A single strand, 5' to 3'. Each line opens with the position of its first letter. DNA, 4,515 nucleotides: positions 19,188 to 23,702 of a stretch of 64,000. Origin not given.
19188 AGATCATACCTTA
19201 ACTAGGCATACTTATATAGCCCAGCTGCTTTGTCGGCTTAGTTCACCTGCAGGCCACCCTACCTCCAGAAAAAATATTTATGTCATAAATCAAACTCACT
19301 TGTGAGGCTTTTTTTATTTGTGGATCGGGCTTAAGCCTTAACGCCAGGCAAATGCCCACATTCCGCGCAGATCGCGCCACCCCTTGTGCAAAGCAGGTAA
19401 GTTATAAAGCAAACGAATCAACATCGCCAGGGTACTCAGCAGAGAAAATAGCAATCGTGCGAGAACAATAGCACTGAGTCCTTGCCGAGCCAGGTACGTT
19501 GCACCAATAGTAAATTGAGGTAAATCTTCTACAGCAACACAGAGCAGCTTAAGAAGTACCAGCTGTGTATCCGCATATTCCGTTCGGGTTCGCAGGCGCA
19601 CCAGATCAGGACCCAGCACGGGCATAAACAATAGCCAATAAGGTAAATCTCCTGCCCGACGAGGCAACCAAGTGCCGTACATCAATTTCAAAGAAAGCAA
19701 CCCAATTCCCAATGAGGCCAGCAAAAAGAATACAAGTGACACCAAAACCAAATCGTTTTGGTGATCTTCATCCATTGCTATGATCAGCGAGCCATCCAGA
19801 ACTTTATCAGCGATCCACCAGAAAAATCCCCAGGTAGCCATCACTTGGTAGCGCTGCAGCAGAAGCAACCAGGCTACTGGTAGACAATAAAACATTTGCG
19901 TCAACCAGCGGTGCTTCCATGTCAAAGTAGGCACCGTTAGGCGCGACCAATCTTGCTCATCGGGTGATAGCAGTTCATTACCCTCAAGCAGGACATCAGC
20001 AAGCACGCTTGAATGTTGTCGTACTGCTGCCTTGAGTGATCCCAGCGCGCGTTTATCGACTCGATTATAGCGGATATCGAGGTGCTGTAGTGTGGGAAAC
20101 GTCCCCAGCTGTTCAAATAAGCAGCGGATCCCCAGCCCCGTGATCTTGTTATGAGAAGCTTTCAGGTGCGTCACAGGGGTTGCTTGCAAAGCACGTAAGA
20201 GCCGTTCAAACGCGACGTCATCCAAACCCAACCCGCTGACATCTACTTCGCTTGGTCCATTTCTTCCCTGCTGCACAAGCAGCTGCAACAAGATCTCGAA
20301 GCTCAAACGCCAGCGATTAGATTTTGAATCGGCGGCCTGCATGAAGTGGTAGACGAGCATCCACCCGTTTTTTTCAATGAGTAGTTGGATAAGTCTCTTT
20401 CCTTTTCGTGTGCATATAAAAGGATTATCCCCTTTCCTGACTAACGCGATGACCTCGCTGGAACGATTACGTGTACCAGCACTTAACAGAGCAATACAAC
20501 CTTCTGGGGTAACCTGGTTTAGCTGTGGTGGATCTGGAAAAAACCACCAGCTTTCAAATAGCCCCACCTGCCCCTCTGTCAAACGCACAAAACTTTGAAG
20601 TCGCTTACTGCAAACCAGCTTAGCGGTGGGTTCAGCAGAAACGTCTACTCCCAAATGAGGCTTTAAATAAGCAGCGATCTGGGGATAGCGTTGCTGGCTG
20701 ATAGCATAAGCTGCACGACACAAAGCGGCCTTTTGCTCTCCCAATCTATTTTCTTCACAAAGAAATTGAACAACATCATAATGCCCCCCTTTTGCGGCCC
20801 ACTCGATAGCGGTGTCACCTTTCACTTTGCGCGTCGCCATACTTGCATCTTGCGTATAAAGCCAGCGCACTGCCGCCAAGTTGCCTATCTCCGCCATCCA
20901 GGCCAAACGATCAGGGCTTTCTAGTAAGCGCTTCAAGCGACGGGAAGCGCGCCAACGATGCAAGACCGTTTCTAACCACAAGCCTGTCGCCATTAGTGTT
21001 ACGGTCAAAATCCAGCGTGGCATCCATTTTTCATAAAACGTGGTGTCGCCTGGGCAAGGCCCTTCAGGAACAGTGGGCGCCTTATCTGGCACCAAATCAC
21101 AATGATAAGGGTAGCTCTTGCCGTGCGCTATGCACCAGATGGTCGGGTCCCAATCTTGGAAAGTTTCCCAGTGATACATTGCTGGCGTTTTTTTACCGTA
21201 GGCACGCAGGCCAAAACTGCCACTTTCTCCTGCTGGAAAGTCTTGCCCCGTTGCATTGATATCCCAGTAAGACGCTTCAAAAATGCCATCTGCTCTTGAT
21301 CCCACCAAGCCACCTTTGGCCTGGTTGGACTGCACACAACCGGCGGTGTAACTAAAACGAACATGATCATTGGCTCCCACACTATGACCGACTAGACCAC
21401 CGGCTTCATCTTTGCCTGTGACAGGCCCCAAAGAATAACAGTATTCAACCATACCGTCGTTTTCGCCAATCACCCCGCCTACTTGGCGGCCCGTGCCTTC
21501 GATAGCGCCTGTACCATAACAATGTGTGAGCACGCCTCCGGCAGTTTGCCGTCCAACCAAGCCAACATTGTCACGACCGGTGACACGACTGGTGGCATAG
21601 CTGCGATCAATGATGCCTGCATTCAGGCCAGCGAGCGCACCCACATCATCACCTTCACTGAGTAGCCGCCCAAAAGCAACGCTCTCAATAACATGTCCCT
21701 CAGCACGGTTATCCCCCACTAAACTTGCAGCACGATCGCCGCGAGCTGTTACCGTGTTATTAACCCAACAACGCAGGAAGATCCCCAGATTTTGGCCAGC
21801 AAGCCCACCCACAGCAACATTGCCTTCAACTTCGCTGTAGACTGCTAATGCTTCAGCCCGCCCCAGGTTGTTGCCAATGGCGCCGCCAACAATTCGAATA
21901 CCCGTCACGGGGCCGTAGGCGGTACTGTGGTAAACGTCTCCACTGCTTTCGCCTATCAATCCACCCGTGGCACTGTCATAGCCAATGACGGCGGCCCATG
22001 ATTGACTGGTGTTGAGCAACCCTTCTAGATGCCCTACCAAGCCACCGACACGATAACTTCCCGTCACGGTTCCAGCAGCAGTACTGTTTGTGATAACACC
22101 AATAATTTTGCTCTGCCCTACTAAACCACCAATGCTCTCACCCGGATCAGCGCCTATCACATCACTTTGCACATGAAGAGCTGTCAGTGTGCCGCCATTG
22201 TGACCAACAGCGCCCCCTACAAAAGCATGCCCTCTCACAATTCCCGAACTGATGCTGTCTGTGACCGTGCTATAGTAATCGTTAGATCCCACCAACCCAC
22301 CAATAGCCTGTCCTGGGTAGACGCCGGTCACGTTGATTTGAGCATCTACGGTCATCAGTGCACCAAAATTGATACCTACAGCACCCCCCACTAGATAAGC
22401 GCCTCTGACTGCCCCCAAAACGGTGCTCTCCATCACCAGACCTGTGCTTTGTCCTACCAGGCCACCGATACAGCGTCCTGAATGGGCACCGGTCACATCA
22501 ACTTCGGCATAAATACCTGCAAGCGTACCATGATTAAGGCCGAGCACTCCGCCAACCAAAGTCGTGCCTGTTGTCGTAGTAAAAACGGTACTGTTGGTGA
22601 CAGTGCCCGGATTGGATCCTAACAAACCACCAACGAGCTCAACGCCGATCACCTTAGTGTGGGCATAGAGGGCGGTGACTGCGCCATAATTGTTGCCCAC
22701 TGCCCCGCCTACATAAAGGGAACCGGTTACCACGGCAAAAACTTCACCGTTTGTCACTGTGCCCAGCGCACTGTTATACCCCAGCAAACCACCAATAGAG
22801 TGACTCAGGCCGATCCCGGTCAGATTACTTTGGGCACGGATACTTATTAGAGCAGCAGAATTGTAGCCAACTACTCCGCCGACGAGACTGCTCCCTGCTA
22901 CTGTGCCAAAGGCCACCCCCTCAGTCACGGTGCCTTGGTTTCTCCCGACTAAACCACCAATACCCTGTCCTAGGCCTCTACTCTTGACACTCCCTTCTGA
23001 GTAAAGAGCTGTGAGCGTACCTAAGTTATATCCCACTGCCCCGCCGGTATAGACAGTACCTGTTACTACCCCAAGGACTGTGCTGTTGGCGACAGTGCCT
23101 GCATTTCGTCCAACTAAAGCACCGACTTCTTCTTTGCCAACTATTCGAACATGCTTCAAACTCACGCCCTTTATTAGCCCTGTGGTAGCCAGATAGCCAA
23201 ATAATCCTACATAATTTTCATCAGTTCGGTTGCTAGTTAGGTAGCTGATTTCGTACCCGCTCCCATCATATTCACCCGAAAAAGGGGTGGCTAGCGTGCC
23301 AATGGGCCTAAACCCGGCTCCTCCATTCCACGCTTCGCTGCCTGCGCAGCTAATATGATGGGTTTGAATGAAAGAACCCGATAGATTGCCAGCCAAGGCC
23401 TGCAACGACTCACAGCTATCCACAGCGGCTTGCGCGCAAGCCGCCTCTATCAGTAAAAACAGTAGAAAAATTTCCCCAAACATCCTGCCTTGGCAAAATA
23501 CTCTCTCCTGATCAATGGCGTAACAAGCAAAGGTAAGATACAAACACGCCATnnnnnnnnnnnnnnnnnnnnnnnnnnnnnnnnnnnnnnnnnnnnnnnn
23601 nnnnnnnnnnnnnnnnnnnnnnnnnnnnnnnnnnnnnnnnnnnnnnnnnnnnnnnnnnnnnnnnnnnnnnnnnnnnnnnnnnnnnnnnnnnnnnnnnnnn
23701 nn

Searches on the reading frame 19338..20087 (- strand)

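Call 9: search_protein_families(library=pfam, proteins=[window:19338-20087:-], max_evalue=10)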
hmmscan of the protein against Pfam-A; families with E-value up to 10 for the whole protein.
window:19338-20087:- (249 aa): 1 family
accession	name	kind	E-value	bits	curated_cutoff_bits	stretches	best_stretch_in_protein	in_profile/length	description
PF07916.16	TraG_N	-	2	7.7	36.1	1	66-111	349-394/462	TraG-like protein, N-terminal region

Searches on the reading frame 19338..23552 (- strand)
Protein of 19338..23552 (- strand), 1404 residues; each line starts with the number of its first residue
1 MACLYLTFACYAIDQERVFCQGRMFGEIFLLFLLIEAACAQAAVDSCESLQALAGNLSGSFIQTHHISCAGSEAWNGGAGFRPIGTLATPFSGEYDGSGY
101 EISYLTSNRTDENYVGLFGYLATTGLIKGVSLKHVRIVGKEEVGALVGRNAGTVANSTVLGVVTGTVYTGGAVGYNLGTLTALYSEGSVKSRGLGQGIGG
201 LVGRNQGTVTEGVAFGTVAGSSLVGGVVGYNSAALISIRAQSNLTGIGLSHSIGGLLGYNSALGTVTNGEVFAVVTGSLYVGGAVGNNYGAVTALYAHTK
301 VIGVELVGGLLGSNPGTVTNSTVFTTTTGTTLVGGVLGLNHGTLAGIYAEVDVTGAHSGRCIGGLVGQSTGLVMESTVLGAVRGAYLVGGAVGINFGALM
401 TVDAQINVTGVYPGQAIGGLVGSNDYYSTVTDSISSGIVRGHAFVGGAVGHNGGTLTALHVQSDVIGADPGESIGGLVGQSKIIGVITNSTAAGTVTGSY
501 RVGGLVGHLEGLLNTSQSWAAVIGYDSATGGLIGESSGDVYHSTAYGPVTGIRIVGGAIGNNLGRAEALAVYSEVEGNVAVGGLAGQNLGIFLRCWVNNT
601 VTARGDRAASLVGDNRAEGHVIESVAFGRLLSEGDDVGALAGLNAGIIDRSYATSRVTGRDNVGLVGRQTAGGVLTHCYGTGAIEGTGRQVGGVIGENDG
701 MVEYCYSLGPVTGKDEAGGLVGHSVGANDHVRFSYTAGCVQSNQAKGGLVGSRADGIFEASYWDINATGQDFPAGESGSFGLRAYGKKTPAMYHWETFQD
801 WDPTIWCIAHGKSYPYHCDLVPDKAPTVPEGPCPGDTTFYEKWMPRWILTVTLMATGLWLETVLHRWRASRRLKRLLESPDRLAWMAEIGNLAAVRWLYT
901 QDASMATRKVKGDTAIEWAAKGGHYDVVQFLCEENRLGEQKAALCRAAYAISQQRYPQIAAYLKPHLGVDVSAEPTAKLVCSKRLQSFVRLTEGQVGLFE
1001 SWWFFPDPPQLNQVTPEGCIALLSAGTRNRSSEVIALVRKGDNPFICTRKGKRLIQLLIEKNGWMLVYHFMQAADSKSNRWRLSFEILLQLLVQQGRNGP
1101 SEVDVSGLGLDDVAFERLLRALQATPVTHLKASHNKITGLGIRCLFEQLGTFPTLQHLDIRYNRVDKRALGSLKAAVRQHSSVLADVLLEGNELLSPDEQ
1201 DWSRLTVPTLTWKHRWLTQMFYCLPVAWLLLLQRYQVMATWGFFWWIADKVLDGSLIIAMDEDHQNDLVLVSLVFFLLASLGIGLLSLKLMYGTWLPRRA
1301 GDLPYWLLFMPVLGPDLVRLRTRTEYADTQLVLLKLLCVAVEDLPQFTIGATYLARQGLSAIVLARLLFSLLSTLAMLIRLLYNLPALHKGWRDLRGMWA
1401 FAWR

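Call 8: search_protein_families(library=pfam, proteins=[window:19338-23552:-], max_evalue=0.01)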
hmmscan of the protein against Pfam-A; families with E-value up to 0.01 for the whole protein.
window:19338-23552:- (1404 aa): 5 families
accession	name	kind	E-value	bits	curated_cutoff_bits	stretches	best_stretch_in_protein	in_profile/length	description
PF07581.17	Glug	-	1.3e-21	75.9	20.5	1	414-438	2-26/28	The GLUG motif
PF12796.13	Ank_2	-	3.9e-07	31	27.3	1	883-972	1-87/90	Ankyrin repeats (3 copies)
PF13637.12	Ank_4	-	0.00075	20.2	22.7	1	890-931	8-49/50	Ankyrin repeats (many copies)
PF00023.36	Ank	-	0.005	17.5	21.1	0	912-933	2-23/33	Ankyrin repeat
PF13516.12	LRR_6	-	0.0052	17.2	23.4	0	1153-1166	3-16/24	Leucine Rich repeat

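Call 83: search_protein_families(library=ncbifam, proteins=[window:19338-23552:-], max_evalue=0.01)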
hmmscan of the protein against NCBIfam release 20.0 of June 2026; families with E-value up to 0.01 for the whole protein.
window:19338-23552:- (1404 aa): 0 families
